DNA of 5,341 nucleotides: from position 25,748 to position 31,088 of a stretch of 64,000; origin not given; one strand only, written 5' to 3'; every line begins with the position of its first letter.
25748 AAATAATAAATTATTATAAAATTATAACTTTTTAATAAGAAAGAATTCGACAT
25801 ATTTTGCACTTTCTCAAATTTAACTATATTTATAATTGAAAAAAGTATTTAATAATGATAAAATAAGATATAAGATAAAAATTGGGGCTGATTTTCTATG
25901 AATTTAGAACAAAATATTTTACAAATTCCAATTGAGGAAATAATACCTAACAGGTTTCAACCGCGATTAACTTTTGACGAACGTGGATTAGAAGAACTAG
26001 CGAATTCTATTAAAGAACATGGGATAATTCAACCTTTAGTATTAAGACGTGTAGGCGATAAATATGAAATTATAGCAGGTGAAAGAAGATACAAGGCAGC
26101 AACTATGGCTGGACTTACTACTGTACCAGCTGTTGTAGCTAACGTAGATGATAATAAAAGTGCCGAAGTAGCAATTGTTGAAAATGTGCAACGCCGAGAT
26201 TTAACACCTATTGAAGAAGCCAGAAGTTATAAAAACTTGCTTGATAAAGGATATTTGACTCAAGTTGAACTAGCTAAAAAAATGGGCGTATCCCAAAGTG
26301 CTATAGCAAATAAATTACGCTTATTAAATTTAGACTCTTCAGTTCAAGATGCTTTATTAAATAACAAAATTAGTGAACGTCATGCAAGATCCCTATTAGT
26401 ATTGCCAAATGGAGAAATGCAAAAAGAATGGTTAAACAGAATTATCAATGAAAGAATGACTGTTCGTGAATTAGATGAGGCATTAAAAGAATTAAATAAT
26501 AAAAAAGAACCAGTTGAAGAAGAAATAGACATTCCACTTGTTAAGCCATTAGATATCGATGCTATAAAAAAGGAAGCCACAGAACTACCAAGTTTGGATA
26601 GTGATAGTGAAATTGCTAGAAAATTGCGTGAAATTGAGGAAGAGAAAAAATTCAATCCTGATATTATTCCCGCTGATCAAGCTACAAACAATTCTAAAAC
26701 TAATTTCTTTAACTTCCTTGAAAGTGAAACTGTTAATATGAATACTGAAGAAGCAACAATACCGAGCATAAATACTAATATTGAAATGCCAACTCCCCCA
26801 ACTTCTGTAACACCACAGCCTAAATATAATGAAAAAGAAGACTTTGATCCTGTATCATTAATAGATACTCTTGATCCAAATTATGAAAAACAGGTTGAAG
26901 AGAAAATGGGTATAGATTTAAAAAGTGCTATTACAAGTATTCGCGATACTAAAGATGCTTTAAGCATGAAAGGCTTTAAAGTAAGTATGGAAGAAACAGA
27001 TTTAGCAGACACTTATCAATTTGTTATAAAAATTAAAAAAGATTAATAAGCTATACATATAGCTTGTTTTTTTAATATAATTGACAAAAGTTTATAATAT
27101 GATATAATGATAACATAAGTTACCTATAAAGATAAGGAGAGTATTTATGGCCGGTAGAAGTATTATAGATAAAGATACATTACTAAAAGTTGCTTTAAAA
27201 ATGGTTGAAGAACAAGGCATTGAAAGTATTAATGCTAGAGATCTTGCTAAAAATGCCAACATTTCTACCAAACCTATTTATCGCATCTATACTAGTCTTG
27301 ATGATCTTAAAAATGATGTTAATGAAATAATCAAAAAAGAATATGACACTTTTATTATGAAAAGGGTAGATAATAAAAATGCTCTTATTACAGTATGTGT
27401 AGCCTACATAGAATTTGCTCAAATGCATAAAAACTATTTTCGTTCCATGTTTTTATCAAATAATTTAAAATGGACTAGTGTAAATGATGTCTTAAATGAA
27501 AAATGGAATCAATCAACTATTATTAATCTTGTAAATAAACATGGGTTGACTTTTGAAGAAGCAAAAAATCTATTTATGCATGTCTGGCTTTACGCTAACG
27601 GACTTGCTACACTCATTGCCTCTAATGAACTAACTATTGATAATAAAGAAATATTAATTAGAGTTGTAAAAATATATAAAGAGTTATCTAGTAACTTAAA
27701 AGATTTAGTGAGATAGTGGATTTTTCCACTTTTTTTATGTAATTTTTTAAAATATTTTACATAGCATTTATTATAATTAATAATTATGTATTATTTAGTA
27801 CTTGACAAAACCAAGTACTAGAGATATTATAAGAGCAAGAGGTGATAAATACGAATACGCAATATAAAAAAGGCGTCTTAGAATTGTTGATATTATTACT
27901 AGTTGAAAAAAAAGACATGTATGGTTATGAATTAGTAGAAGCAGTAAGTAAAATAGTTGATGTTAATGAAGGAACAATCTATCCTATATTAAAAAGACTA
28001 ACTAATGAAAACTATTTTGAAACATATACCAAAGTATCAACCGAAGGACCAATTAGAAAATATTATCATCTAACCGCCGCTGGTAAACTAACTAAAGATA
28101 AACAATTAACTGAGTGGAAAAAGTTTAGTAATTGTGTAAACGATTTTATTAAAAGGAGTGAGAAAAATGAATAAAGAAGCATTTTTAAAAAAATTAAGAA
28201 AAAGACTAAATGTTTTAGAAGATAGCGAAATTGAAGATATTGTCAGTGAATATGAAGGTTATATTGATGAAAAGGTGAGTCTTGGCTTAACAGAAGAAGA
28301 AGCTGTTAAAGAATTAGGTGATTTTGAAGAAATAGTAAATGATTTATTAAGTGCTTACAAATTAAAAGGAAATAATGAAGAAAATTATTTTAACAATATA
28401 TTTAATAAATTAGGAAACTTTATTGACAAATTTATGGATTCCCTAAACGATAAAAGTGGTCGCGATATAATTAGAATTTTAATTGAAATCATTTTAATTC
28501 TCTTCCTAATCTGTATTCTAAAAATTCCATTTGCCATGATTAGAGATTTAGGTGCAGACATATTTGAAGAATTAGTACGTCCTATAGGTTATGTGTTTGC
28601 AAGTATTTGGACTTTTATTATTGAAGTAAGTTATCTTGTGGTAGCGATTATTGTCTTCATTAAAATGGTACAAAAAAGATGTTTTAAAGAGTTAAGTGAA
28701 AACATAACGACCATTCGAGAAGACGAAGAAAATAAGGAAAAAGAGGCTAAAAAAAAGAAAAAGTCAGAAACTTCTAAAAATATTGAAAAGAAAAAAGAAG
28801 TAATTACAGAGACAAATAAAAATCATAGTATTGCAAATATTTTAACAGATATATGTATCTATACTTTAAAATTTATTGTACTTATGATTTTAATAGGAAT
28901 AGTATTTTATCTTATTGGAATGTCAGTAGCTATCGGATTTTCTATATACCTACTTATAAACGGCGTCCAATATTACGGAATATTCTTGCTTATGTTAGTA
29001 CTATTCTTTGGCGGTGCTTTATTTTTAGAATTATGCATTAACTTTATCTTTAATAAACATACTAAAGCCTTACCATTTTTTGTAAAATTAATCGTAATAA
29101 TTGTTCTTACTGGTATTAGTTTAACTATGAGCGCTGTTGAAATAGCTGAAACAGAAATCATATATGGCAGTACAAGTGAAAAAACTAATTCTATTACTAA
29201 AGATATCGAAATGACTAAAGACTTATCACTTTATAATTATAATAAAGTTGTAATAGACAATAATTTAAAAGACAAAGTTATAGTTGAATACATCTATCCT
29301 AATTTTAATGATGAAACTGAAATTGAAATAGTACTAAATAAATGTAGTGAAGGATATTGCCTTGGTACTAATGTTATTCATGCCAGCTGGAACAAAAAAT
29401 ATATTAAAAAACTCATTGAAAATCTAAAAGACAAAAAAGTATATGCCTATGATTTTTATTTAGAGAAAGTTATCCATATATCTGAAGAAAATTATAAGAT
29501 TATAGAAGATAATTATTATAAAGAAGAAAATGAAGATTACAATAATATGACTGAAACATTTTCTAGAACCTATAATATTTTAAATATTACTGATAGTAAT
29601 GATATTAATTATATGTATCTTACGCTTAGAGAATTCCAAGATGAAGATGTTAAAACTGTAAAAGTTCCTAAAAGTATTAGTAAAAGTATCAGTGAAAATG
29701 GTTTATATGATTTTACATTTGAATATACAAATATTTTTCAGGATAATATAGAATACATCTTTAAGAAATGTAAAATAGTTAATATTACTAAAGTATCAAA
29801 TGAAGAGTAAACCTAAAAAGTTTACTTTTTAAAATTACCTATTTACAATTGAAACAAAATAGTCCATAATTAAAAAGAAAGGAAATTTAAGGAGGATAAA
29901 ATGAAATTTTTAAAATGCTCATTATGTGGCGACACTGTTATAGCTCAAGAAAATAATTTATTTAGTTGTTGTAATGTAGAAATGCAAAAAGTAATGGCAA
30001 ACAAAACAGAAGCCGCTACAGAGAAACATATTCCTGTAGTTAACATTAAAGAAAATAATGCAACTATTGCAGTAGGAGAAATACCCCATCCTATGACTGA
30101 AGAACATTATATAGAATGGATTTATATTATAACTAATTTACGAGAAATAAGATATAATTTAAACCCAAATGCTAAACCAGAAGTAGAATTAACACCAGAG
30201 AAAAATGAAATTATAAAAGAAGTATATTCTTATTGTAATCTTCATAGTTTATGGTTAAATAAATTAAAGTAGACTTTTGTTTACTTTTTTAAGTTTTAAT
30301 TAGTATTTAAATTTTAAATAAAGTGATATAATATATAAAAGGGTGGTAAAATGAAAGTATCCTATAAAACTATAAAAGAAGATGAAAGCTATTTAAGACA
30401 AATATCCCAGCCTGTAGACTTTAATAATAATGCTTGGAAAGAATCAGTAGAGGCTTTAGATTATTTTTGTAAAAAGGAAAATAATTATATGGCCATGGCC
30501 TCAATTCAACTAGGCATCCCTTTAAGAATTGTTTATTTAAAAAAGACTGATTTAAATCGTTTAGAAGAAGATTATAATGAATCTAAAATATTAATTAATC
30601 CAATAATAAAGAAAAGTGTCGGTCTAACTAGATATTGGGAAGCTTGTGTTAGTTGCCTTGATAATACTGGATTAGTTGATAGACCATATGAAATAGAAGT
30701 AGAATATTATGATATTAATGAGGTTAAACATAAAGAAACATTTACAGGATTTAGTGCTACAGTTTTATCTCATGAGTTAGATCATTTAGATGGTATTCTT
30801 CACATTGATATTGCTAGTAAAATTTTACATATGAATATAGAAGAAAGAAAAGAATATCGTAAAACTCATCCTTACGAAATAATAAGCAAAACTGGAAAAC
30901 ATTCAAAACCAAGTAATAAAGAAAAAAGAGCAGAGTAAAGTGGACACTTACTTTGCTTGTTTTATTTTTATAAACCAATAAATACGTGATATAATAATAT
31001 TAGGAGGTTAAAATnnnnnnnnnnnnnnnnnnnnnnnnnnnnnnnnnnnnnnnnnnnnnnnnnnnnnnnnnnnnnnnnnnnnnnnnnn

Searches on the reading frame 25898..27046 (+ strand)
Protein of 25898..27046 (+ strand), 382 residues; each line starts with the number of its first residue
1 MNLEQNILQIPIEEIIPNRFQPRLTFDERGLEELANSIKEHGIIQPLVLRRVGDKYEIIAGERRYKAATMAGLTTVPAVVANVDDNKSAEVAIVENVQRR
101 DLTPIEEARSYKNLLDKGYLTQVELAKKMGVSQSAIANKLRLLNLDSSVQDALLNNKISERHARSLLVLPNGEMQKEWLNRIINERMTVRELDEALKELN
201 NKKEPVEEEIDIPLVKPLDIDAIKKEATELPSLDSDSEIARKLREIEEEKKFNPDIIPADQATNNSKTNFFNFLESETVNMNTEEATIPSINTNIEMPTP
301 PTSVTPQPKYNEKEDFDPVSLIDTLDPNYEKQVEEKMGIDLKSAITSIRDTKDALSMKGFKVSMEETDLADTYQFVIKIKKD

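Call 68: search_protein_families(library=pfam, proteins=[window:25898-27046:+], max_evalue=0.001)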
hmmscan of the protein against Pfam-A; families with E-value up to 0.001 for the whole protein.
window:25898-27046:+ (382 aa): 4 families
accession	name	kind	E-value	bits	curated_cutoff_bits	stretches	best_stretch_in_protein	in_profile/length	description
PF02195.25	ParB_N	-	4.9e-34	116.7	26.3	1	6-98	2-95/95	ParB N-terminal domain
PF17762.8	HTH_ParB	-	2.2e-33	114.9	22.6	1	101-200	2-101/102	ParB HTH domain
PF01381.28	HTH_3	-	0.00039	20.8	23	0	113-137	3-27/55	Helix-turn-helix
PF18024.7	HTH_50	-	0.00045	20.3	27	0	125-142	29-46/50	Helix-turn-helix domain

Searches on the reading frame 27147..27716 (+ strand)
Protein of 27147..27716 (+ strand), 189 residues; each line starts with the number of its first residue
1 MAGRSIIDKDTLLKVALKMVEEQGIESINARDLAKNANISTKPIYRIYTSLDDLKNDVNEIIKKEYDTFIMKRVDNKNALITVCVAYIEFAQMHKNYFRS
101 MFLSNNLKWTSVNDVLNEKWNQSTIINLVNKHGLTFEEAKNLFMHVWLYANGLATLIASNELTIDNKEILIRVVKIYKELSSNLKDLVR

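Call 68: search_protein_families(library=pfam, proteins=[window:27147-27716:+], max_evalue=0.001)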
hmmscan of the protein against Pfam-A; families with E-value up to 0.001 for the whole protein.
window:27147-27716:+ (189 aa): 1 family
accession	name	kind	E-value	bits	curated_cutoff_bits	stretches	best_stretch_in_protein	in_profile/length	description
PF00440.29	TetR_N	-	0.00029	21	24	1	12-54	1-43/47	Bacterial regulatory proteins, tetR family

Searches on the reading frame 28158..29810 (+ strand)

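Call 68: search_protein_families(library=pfam, proteins=[window:28158-29810:+], max_evalue=0.001)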
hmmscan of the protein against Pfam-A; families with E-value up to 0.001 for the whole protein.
window:28158-29810:+ (550 aa): 1 family
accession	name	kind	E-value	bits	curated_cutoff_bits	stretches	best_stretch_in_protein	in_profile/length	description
PF22564.2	HAAS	-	2.3e-12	47.5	27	1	9-61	2-54/55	HAAS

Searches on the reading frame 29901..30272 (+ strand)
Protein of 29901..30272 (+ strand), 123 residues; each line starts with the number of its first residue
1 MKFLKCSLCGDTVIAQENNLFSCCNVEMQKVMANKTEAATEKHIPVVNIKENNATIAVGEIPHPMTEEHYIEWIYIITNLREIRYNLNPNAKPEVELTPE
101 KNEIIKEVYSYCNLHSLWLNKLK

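Call 68: search_protein_families(library=pfam, proteins=[window:29901-30272:+], max_evalue=0.001)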
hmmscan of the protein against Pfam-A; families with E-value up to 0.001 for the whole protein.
window:29901-30272:+ (123 aa): 1 family
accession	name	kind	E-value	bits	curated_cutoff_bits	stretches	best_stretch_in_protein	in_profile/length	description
PF01880.24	Desulfoferrodox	-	3.8e-19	69.5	22.2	1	36-120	2-97/98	Desulfoferrodoxin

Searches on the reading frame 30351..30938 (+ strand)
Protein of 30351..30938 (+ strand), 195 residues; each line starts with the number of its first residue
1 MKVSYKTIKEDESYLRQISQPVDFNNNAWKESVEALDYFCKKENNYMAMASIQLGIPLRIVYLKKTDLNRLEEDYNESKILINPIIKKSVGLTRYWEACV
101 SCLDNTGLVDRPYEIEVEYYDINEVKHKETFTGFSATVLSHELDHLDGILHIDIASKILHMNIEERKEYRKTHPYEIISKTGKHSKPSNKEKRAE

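Call 68: search_protein_families(library=pfam, proteins=[window:30351-30938:+], max_evalue=0.001)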
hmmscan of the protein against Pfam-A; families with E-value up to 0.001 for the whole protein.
window:30351-30938:+ (195 aa): 1 family
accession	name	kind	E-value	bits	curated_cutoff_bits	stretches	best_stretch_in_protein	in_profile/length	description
PF01327.26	Pep_deformylase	-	1.3e-31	109.7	22.8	1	11-157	8-152/156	Polypeptide deformylase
